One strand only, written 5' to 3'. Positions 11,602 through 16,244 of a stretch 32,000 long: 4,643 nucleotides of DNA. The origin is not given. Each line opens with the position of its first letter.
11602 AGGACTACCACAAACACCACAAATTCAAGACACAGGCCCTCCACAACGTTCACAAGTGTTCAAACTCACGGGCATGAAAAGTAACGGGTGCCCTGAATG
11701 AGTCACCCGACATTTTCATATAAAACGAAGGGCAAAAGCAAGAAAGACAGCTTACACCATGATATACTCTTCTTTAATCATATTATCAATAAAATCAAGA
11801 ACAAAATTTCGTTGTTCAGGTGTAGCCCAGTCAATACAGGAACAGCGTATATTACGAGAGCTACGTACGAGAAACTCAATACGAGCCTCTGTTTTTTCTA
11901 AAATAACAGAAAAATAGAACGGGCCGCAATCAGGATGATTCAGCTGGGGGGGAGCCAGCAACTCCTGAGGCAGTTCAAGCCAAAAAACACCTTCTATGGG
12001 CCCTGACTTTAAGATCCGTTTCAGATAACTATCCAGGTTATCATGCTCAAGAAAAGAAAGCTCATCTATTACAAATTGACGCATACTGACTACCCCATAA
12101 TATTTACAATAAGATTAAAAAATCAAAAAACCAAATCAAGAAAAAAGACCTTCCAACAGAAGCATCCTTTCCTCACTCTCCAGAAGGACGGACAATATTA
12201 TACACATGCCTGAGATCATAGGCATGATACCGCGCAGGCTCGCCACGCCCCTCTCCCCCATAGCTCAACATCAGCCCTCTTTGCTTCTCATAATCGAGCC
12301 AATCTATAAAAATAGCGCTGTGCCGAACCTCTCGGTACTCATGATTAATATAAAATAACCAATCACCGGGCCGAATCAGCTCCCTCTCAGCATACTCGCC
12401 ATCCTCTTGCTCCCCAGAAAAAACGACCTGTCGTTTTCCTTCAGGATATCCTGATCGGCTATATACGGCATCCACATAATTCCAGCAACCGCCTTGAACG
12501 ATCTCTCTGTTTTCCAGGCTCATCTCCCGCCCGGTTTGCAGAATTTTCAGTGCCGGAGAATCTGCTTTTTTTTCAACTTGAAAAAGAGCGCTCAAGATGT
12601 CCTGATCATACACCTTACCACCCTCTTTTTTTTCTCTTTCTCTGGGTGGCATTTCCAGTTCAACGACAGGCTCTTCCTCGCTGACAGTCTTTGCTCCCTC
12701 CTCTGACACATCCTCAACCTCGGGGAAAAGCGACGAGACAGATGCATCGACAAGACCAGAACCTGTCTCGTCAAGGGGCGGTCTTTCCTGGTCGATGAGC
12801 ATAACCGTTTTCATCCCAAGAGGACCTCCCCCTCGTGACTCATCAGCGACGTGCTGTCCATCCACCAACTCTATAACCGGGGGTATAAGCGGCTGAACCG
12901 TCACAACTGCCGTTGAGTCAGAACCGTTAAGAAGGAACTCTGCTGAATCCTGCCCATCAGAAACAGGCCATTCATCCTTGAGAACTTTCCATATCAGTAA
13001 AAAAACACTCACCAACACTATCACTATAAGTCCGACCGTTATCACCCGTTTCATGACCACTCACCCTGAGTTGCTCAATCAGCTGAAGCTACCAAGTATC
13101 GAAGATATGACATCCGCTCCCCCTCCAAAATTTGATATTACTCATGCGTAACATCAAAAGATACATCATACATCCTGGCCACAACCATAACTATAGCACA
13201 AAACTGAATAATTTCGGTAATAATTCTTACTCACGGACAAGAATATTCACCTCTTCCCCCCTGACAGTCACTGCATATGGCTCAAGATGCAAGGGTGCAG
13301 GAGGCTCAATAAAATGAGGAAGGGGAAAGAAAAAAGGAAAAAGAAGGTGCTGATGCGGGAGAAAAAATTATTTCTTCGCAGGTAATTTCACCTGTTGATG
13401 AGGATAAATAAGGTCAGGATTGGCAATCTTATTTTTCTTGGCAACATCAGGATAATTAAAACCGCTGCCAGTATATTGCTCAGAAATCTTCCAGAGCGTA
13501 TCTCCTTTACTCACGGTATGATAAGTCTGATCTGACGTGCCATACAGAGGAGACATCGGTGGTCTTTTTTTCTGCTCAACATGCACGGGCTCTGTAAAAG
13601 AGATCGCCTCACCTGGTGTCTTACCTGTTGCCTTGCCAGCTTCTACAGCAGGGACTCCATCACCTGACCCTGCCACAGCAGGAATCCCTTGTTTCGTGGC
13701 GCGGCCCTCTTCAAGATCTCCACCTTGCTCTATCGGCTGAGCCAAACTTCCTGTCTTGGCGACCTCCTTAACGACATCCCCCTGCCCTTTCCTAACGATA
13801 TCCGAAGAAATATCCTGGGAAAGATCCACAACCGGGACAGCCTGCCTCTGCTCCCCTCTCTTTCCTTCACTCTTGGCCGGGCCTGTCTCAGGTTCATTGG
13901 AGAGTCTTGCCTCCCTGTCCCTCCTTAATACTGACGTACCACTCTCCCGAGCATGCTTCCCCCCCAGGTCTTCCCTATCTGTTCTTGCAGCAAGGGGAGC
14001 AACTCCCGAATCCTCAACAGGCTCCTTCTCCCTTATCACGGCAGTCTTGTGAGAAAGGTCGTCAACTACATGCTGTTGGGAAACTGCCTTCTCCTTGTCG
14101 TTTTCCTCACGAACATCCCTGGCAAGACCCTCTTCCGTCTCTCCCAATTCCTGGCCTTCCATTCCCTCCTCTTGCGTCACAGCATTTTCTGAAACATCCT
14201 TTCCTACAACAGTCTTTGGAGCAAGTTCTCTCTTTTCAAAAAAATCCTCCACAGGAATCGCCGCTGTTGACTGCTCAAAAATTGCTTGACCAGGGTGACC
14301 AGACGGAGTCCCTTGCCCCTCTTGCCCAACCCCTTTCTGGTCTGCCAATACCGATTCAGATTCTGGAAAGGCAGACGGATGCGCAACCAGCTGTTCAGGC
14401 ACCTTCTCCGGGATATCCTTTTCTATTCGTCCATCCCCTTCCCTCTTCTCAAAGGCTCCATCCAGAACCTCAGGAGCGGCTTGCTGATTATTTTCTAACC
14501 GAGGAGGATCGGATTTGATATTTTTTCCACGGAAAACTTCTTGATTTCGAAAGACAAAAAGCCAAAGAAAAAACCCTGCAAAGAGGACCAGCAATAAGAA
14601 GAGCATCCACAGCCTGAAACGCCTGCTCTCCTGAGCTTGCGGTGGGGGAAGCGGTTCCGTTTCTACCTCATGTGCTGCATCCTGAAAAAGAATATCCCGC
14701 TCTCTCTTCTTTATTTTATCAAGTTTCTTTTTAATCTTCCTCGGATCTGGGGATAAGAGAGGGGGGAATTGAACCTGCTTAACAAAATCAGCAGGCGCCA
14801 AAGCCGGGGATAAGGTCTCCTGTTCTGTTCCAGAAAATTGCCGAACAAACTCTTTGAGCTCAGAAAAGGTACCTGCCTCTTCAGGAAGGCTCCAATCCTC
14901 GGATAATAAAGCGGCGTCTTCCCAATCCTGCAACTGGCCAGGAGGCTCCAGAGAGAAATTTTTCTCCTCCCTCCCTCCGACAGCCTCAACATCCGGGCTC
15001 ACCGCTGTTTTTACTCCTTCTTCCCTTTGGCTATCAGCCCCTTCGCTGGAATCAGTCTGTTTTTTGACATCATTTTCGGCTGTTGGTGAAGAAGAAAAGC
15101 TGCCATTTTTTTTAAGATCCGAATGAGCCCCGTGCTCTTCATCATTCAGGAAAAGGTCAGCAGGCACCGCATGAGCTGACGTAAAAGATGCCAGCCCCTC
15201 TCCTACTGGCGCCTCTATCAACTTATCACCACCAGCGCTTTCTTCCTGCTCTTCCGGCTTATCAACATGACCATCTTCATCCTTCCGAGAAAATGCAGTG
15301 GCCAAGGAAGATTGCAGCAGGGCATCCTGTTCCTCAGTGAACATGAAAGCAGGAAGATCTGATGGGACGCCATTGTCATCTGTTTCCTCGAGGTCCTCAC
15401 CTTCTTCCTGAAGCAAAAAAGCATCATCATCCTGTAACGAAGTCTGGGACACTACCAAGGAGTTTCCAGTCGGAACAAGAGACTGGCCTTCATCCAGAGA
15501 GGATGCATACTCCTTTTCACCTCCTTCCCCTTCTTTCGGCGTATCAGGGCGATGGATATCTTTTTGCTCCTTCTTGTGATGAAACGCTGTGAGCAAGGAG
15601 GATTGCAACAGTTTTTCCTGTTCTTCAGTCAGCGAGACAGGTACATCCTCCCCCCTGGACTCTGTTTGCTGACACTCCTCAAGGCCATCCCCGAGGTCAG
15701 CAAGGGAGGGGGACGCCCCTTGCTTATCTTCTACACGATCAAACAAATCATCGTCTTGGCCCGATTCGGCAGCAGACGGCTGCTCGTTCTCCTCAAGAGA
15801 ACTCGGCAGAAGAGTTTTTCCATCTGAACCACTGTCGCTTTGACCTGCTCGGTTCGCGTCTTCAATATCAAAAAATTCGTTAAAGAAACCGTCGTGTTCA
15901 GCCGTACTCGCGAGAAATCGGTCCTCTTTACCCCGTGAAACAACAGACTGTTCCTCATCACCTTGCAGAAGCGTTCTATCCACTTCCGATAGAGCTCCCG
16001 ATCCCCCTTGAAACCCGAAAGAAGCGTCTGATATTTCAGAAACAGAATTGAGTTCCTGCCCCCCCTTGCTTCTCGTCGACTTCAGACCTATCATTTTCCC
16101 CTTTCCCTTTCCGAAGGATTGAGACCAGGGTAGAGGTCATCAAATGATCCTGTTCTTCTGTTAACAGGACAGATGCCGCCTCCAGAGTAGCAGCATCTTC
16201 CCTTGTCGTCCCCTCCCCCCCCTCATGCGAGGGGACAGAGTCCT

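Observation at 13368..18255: Triple-CheW-like protein paired with an inverted FimV/HubP-like LysM membrane protein: candidate chemosensory-array/pole-anchoring module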

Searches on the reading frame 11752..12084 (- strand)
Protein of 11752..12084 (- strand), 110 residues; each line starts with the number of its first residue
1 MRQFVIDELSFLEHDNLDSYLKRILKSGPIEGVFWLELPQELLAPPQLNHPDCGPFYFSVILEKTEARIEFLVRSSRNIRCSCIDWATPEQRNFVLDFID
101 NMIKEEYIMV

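Call 3: search_protein_families(library=pfam, proteins=[window:11752-12084:-], max_evalue=1)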
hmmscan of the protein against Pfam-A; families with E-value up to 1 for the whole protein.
window:11752-12084:- (110 aa): 2 families
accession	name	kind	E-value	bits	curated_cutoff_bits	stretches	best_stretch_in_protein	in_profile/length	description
PF12125.13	Beta-TrCP_D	-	0.0067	16.9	25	0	6-26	19-39/39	D domain of beta-TrCP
PF08849.17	BrxA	-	0.13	12.4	23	1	65-109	66-110/184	BrxA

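Call 4: search_protein_families(library=ncbifam, proteins=[window:11752-12084:-], max_evalue=1)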
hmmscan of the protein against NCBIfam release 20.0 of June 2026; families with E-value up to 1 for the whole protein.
window:11752-12084:- (110 aa): 0 families

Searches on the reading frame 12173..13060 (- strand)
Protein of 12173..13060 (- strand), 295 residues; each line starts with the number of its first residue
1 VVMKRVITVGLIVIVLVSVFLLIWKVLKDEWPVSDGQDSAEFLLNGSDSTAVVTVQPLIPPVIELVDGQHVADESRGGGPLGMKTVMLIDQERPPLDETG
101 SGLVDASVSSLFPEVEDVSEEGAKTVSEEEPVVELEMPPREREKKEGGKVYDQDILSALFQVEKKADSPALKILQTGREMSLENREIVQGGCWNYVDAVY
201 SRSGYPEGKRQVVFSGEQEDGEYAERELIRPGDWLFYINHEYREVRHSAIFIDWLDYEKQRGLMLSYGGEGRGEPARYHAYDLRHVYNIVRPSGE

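Call 3: search_protein_families(library=pfam, proteins=[window:12173-13060:-], max_evalue=1)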
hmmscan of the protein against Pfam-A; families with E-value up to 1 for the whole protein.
window:12173-13060:- (295 aa): 1 family
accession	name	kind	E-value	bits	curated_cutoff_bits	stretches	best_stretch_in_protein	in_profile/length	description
PF12300.13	RhlB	-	0.079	13.6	25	1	102-152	96-148/181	ATP-dependent RNA helicase RhlB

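Call 4: search_protein_families(library=ncbifam, proteins=[window:12173-13060:-], max_evalue=1)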
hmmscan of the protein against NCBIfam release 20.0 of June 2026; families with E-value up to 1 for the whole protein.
window:12173-13060:- (295 aa): 0 families

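Call 58: search_solved_structures(query=window:12173-13060:-, max_evalue=10)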
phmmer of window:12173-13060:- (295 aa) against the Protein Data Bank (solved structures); distinct sequences matched with E-value up to 10: 1.
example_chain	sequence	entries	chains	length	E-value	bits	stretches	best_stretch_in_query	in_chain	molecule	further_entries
6jw3_A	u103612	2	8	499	0.14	15.1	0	43-87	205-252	TAL effector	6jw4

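Call 78: find_homologous_proteins(query=window:12173-13060:-, max_evalue=0.001)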
Query window:12173-13060:- (295 aa): 41 proteins with E <= 0.001 among 1665 candidates.
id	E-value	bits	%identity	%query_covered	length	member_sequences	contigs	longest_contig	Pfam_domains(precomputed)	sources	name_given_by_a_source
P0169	2.8e-98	347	61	98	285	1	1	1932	-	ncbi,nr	ncbi:MAG: hypothetical protein D3922_08025 [Candidatus Electrothrix sp. AR1]|nr:hypothetical protein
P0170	2.9e-95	338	57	98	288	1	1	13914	-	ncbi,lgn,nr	ncbi:MAG: hypothetical protein D3903_00955 [Candidatus Electrothrix sp. GM3_4]|nr:hypothetical prote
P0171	2.0e-91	325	56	99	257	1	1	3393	-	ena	-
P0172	7.3e-91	323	57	98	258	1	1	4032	-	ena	-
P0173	4.2e-90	321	59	98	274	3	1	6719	-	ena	-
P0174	8.9e-90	320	56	98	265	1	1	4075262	-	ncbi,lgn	ncbi:NlpC/P60 family protein [Candidatus Electrothrix laxa]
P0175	1.0e-89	319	55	99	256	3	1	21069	-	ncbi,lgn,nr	ncbi:hypothetical protein VU12_05890 [Desulfobulbus sp. US4]|nr:hypothetical protein [Desulfobulbus 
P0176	2.4e-88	315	56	98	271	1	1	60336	-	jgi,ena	jgi:hypothetical protein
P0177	5.5e-88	314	54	92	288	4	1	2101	-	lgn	-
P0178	1.1e-85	306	54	89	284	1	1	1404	-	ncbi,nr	ncbi:MAG: hypothetical protein D3908_12000 [Candidatus Electrothrix sp. AUS4]|nr:hypothetical protei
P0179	2.1e-80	289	52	98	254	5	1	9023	-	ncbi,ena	-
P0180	8.4e-80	287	53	91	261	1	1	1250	-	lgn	-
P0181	7.3e-79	284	52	99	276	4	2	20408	-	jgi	jgi:hypothetical protein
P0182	4.5e-77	278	53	98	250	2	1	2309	-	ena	-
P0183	2.0e-75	272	54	74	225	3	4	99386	-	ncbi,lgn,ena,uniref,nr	ncbi:hypothetical protein VU01_10344 [Candidatus Electrothrix marina]|uniref:Uncharacterized protein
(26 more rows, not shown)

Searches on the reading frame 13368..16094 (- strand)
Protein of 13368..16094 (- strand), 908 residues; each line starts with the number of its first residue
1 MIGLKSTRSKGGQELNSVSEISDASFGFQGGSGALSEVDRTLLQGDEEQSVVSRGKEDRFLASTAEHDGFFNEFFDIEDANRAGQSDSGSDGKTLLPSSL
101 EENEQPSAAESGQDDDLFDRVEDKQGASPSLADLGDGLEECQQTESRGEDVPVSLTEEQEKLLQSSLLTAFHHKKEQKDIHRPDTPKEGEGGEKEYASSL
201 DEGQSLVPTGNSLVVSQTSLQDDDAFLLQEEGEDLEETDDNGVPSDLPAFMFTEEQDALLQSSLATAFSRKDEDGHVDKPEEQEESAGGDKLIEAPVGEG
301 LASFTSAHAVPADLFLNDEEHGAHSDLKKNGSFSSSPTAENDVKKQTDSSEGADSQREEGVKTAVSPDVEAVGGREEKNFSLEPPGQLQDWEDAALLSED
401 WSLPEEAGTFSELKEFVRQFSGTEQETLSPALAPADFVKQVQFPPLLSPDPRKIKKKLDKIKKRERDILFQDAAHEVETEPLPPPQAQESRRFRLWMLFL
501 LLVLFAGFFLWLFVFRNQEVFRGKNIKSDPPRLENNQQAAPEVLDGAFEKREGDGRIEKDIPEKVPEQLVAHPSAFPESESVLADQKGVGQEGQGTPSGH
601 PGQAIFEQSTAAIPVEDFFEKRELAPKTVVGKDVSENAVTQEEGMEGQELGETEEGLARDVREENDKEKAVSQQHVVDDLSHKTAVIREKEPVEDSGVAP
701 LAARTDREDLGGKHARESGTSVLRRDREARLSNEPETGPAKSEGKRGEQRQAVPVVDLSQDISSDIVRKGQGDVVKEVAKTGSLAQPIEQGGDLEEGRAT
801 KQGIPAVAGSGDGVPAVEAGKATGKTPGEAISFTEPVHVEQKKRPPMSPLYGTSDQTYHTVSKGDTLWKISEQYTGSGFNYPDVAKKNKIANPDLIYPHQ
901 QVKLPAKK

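Call 3: search_protein_families(library=pfam, proteins=[window:13368-16094:-], max_evalue=1)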
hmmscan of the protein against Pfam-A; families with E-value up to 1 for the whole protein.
window:13368-16094:- (908 aa): 1 family
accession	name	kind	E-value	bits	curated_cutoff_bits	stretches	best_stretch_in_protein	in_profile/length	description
PF01476.26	LysM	-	4.8e-10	39.7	20.9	1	859-905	1-43/43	LysM domain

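Call 4: search_protein_families(library=ncbifam, proteins=[window:13368-16094:-], max_evalue=1)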
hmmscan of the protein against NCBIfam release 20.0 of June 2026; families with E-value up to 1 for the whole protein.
window:13368-16094:- (908 aa): 7 families
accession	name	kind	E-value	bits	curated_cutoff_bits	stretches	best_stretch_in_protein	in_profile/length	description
NF008399.0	PRK11198.1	equivalog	2.8e-11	44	134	1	854-907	93-148/149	peptidoglycan-binding protein LysM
TIGR02899.1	spore_safA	subfamily_domain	1.5e-08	34.4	67.85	1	861-906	1-44/44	SafA/ExsA family spore coat assembly protein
NF010723.1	PRK14125.1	equivalog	8.7e-05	22.4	60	1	856-906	32-86/87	cell division suppressor protein YneA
NF052398.1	Agg_Promo_Fact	equivalog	0.0018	18.5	170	1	855-906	28-75/202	aggregation-promoting factor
NF040883.1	amid_act_ActS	equivalog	0.0023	17.2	375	1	852-905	29-79/242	amidase activator ActS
NF033163.1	lipo_LipL71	equivalog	0.014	14.4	600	1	865-908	415-462/471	lipoprotein LipL71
NF004974.0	PRK06347.1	equivalog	0.02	13.9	701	1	853-905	327-375/592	1,4-beta-N-acetylmuramoylhydrolase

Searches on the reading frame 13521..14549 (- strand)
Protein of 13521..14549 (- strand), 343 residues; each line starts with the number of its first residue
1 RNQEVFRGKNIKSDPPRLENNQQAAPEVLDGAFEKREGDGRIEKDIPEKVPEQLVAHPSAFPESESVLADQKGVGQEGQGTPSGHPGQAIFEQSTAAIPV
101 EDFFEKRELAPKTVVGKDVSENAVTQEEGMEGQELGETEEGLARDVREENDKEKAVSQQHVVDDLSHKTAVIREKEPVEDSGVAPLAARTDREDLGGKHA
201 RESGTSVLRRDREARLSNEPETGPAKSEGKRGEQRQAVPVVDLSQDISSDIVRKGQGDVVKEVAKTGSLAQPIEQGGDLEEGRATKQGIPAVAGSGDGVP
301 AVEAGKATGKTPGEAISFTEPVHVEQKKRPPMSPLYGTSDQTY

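Call 79: search_protein_families(library=pfam, proteins=[window:13521-14549:-], max_evalue=1)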
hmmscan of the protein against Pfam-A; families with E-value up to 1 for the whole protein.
window:13521-14549:- (343 aa): 0 families
